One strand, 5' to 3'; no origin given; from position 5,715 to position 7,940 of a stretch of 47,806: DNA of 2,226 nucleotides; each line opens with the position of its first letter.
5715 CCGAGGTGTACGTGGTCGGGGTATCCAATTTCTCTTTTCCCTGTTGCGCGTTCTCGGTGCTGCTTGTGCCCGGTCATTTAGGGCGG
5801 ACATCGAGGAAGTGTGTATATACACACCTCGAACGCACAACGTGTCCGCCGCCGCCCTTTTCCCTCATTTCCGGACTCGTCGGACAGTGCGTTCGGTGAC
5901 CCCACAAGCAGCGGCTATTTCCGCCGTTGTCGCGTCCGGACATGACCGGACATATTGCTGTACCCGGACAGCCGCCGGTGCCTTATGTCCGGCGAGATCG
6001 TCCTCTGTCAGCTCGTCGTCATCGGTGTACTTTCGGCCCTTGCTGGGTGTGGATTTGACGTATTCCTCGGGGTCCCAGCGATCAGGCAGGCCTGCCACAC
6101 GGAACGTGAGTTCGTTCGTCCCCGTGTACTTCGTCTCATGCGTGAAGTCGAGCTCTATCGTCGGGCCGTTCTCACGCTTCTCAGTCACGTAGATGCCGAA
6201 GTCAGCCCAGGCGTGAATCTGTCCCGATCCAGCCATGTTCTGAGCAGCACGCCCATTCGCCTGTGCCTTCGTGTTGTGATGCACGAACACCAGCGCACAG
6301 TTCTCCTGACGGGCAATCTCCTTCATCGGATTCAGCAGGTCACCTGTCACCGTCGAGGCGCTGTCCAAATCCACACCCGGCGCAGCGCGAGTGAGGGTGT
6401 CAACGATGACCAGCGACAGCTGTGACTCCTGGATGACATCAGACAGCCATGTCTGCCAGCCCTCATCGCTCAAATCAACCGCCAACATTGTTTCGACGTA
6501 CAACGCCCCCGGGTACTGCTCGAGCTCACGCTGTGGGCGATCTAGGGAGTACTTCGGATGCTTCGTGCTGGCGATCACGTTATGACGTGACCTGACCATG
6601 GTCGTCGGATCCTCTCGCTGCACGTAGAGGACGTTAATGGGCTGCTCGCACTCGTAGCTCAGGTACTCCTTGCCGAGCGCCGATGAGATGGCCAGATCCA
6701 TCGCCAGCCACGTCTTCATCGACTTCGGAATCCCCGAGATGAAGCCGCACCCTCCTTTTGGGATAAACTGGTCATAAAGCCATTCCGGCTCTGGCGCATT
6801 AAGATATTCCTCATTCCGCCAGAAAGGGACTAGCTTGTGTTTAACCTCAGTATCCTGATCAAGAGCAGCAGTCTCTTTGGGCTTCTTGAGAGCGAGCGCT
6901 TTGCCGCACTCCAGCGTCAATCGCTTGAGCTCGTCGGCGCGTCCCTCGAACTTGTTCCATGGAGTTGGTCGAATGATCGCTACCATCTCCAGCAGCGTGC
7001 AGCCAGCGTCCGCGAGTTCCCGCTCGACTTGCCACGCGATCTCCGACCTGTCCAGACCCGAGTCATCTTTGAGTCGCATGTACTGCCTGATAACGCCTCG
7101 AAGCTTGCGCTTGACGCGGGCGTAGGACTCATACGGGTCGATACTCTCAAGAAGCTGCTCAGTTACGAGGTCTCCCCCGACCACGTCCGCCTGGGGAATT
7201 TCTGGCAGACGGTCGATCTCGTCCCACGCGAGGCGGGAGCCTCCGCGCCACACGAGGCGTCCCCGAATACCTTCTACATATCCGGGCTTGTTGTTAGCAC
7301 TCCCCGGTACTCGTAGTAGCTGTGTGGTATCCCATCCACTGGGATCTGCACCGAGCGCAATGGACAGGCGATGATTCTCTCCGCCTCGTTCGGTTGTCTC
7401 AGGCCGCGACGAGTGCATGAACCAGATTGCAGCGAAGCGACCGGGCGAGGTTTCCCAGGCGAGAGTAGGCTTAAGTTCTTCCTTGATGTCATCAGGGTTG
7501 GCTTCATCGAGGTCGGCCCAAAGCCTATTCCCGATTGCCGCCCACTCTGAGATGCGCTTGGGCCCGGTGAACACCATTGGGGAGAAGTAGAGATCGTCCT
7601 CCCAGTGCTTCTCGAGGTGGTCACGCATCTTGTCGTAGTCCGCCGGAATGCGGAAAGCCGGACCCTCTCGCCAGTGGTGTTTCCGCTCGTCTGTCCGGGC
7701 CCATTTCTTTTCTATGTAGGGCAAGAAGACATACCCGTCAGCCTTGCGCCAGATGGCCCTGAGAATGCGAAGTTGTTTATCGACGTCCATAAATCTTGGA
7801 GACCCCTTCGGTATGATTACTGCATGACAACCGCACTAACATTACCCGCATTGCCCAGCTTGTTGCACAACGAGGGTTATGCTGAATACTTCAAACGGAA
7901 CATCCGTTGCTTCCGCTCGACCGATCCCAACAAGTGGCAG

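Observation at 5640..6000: Iteron cluster plus 16-bp AT-centred palindrome adjacent to the primase/helicase gene: putative replication origin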

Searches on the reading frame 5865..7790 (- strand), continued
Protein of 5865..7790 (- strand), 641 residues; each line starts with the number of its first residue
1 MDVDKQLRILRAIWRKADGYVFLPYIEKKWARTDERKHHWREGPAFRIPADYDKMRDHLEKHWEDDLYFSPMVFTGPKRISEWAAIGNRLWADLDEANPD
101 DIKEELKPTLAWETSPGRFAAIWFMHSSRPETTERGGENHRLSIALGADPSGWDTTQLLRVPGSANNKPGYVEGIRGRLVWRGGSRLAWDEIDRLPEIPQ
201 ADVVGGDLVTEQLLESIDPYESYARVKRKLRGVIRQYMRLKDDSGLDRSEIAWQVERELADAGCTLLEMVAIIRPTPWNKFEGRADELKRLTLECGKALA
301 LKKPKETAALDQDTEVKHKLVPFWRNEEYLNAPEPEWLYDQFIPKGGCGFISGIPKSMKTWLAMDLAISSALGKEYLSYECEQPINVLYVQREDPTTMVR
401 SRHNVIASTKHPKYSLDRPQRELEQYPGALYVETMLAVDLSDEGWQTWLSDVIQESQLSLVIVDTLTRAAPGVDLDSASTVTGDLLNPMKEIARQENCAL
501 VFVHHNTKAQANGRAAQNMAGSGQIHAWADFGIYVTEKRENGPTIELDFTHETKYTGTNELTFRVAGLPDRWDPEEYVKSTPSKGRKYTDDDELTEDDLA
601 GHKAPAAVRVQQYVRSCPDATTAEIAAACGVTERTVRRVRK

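Call 43: find_encoding_contigs(protein=P0019, flank=3000, max_places=1)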
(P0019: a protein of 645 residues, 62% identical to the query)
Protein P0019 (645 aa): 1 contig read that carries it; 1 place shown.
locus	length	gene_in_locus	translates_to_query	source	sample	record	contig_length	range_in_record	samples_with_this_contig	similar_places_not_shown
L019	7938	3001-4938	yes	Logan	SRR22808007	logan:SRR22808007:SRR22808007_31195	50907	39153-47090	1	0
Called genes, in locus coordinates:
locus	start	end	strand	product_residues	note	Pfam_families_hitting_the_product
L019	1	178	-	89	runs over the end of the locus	-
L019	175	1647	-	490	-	PF00176:SNF2-rel_dom, PF04851:ResIII (weak), PF00271:Helicase_C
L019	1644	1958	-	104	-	-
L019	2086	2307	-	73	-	-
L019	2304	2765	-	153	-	-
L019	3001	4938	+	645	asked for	PF16793:RepB_primase, PF13481:AAA_25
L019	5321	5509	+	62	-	-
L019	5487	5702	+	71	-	-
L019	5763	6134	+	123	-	PF24238:CDGP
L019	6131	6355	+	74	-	-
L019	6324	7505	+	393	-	-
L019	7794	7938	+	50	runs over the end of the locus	-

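Call 44: find_encoding_contigs(protein=P0023, flank=3000, max_places=1)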
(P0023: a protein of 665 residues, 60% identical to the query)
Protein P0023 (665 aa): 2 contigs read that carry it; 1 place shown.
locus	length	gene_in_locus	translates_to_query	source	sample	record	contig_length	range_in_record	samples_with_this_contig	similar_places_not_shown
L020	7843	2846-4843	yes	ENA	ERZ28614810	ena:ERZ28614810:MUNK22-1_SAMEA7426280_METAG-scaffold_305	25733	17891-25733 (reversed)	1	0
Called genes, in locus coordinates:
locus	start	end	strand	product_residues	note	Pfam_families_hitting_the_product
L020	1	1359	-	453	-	?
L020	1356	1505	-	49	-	-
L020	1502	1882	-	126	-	-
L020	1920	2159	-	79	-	-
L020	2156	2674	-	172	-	-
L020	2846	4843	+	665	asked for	PF16793:RepB_primase, PF13481:AAA_25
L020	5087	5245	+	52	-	-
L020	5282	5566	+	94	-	-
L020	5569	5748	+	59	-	-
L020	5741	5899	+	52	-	-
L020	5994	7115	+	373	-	-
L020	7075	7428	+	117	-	-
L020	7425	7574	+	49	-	-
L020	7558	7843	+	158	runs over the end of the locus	-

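Call 74: search_solved_structures(query=window:5865-7790:-, max_evalue=0.01)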
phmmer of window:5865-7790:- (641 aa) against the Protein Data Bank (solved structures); distinct sequences matched with E-value up to 0.01: 1.
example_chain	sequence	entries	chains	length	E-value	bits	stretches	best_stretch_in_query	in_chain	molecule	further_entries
1g8y_A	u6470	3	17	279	1.8e-05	26.3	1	345-523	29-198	REGULATORY PROTEIN REPA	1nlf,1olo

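Call 85: search_dna_similar(query=window:5865-7790:-, collection=plasmids, mode=protein, max_rows=25)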
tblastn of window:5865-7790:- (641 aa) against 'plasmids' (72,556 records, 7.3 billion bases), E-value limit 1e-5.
Records with a match: 8; places in all: 8; records where one place covers at least 80% of the query: 0.
Best place of each record, by identity: <60% 8.
By first word of the organism name: Sinorhizobium 3; Subdoligranulum 1; Shewanella 1; Methylobacterium 1; Caenibius 1; Rubrobacter 1.
By predicted mobility (MOB-suite, as given by PLSDB): non-mobilizable 8.
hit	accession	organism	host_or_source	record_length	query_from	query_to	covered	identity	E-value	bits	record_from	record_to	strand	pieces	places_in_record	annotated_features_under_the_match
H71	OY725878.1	Subdoligranulum variabile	-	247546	336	552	34%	26.9%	2e-6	59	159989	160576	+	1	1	record has no annotation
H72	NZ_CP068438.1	Shewanella sp. KX20019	cell culture,sediment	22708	306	542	37%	24.4%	2e-9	69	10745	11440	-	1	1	bifunctional DNA primase/polymerase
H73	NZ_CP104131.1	Sinorhizobium sp. K101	Phaseolus vulgaris,cell ...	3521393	336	566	36%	23.2%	2e-7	62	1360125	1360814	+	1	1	none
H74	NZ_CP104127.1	Sinorhizobium sp. M103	Phaseolus vulgaris,cell ...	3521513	336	566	36%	23.2%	2e-7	62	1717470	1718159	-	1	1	none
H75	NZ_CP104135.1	Sinorhizobium sp. C101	Phaseolus vulgaris,cell ...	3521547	336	566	36%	23.2%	2e-7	62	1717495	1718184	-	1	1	none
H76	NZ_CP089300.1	Methylobacterium currus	Solanum lycopersicum,single cell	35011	315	529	34%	24.4%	2e-7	62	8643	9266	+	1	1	AAA family ATPase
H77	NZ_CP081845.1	Caenibius sp. WL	mixed culture,soil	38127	320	540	34%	23.3%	9e-7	60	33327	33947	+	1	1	AAA family ATPase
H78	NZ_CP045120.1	Rubrobacter tropicus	single pure culture,marine sediment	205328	66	168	16%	40.6%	7e-7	61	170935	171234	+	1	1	DNA-primase RepB domain-containing protein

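Call 87: find_related_loci(query=A5, collection=metagenome_contigs, flank=1500)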
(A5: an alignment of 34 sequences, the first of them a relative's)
Query A5 (641 aa) in metagenome_contigs; peptide patterns used: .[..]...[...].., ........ (x = any residue, [..] = any of these).
122 stretches matched a pattern; 53 encode a relative of the query (tblastn E <= 1e-3); 53 distinct loci.
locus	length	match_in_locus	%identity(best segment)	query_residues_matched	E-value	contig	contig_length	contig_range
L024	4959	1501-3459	66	1-641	0e+0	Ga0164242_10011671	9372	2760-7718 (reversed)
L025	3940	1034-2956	65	1-641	0e+0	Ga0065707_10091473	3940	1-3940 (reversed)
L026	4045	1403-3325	64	2-641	0e+0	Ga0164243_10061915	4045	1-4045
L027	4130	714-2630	63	2-638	0e+0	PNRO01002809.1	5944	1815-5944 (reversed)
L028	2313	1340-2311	65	1-321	7e-140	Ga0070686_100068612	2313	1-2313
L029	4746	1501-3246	40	1-565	2e-126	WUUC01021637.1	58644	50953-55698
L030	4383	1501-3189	38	4-553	7e-114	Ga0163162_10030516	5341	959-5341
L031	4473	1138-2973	38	1-559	7e-113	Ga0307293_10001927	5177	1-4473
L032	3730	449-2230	38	5-565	5e-112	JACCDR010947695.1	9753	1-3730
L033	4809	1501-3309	39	6-574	4e-111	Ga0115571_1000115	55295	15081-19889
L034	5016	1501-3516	34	1-628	2e-109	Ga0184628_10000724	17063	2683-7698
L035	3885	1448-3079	39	1-534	3e-109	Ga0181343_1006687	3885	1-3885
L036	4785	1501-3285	37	1-582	2e-107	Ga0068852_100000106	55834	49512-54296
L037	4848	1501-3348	35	1-575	4e-106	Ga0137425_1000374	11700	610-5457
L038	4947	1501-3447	33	1-638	1e-105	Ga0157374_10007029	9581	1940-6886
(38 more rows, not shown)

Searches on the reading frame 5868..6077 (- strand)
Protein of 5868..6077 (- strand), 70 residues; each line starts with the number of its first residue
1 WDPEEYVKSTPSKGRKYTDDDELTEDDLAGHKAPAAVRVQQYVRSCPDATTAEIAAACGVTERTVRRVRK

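Call 73: search_solved_structures(query=A3, max_evalue=1, show_alignments=2)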
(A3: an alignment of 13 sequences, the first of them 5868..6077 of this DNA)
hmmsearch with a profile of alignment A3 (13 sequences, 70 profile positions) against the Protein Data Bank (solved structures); distinct sequences matched with E-value up to 1: 30.
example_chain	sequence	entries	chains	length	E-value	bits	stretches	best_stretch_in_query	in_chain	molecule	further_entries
2x48_A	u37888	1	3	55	0.0016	21.5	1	47-65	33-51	CAG38821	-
3o4c_A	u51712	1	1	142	0.0017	21.4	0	38-48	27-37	de novo designed beta-trefoil architecture with symmetric primary structure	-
4qkr_A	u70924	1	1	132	0.002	21.2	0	38-48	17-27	DE NOVO PROTEIN 6XTYR/PV2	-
3o4b_A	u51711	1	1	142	0.0023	21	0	38-48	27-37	de novo designed beta-trefoil architecture with symmetric primary structure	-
3o4d_A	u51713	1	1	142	0.0023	21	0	38-48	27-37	de novo designed beta-trefoil architecture with symmetric primary structure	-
3o49_A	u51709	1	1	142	0.0023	21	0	38-48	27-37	de novo designed beta-trefoil architecture with symmetric primary structure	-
3p6j_A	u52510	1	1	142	0.0024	21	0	38-48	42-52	de novo designed beta-trefoil architecture with symmetric primary structure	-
3o4a_A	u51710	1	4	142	0.0024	21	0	38-48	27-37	de novo designed beta-trefoil architecture with symmetric primary structure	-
3snv_A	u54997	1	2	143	0.0025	20.9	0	38-48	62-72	Symfoil-4T/Permutation #1 synthetic protein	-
5j6x_A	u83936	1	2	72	0.004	20.2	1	33-65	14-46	Z-DNA binding protein kinase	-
4lb5_A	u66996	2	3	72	0.0042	20.2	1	33-65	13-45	Protein kinase containing Z-DNA binding domains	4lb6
7s03_A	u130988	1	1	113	0.015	18.4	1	13-67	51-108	Histone-lysine N-methyltransferase SETMAR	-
3q7w_A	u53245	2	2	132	0.07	16.3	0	38-48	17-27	de novo designed beta-trefoil architecture with symmetric primary structure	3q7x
3ogf_A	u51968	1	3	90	0.13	15.4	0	38-48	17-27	de novo designed dimeric trefoil-fold sub-domain which forms homo-trimer assembly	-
1fse_A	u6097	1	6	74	0.14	15.3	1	45-65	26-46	GERE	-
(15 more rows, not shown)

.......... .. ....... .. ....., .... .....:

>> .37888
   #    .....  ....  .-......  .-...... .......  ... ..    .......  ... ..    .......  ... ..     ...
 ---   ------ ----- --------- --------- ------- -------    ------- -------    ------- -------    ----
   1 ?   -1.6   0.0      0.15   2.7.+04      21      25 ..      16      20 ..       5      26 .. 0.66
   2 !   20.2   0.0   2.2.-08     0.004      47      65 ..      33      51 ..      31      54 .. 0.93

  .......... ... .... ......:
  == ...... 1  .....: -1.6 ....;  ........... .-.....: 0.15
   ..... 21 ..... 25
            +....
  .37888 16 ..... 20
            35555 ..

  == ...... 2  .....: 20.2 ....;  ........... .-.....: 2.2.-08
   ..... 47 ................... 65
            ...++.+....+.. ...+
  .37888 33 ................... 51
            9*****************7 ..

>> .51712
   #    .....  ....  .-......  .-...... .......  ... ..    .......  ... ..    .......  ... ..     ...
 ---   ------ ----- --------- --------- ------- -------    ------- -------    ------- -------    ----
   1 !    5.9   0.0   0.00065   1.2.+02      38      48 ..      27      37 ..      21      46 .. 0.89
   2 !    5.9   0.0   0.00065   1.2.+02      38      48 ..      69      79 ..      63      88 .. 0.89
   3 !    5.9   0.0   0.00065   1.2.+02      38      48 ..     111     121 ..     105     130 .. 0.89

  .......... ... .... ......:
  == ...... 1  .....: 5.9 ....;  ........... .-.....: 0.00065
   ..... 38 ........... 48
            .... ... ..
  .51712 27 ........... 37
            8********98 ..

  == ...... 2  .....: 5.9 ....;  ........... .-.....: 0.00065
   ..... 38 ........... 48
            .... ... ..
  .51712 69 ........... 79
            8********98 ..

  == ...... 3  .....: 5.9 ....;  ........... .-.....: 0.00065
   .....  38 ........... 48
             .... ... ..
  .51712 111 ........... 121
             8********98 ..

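Call 82: predict_structure(alignment_id=A4)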
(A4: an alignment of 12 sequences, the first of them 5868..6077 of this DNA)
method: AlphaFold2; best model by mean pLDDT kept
length: 70 residues; sequences in the alignment: 12
mean_pLDDT: 73.8   pTM: 0.49
mean pLDDT of the five models: 73.8, 73.4, 72.9, 72.0, 70.8
residues with pLDDT >= 90: 18; 70-90: 20; 50-70: 29; < 50: 3
segments of 3 or more residues with pLDDT < 50: none
pLDDT, mean of each block of 10 residues (from residue 1): 58 56 52 82 90 90 88
secondary structure, 60 per line:
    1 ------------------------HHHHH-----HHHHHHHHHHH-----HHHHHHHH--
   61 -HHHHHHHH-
elements in order: H25-29 H35-45 H51-58 H62-69

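Call 84: fold_search(model_id=the predicted structure, library=pdb)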
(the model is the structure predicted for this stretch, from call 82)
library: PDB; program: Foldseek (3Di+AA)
matches with E <= 10: 929; with E <= 0.001: 0
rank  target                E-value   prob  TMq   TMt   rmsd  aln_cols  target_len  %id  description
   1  7fby                  4.0e-01  0.99  0.48  0.23   3.3        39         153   18  Crystal Structure of PH0140 from Pyrococcus horikosii OT3 (released 2022-07-20)
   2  4pcq_C                4.0e-01  0.98  0.46  0.23   2.4        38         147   10  Crystal Structure of MtbAldR (Rv2779c) (released 2015-05-06)
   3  9w4w                  4.6e-01  0.99  0.48  0.24   3.3        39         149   18  Structure of transcription factor in complex with L-Ile (released 2026-03-25)
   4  4a12_B                4.6e-01  0.96  0.46  0.18   6.3        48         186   23  Structure of the global transcription regulator FapR from Staphylococcus aureus in complex with DNA operator (released 2012-09-26)
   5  9w4v_A                4.9e-01  0.99  0.48  0.24   2.4        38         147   18  Structure of transcription factor in complex with D-allo-Ile (released 2026-03-25)
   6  4pcq_A                4.9e-01  0.98  0.48  0.24   3.2        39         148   10  Crystal Structure of MtbAldR (Rv2779c) (released 2015-05-06)
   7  7s03_A                5.2e-01  0.87  0.46  0.31   6.8        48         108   23  DNA-binding domain of human SETMAR in complex with Hsmar1 terminal inverted repeat (TIR) DNA (released 2022-08-03)
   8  2x48_A                6.3e-01  0.91  0.41  0.51   5.1        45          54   31  ORF 55 from Sulfolobus islandicus rudivirus 1 (released 2010-07-21)
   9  2p5v_G                7.6e-01  0.96  0.47  0.22   2.5        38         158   10  Crystal Structure of Transcriptional Regulator NMB0573 from Neisseria Meningitidis (released 2007-04-03)
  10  4hob_C                7.6e-01  0.89  0.44  0.46   6.0        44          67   18  The crystal structure of the Zalpha domain from Cyprinid Herpes virus 3 (released 2013-09-11)
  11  1yrn_A                7.6e-01  0.57  0.36  0.46   3.9        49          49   26  CRYSTAL STRUCTURE OF THE MATA1/MATALPHA2 HOMEODOMAIN HETERODIMER BOUND TO DNA (released 1996-01-29)
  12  4ldz_B                8.1e-01  0.69  0.42  0.17   6.5        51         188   25  Crystal structure of the full-length response regulator DesR in the active state (released 2014-07-16)
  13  2p6t_B                8.6e-01  0.95  0.47  0.22   2.4        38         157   10  CRYSTAL STRUCTURE OF TRANSCRIPTIONAL REGULATOR NMB0573 and L-LEUCINE COMPLEX FROM NEISSERIA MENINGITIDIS (released 2007-04-03)
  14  2cfx_A                8.6e-01  0.93  0.46  0.24   4.0        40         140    8  Structure of B.subtilis LrpC (released 2006-03-28)
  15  4u7b_A                8.6e-01  0.80  0.43  0.10   4.6        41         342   15  Crystal structure of a pre-cleavage Mos1 transpososome (released 2015-02-11)
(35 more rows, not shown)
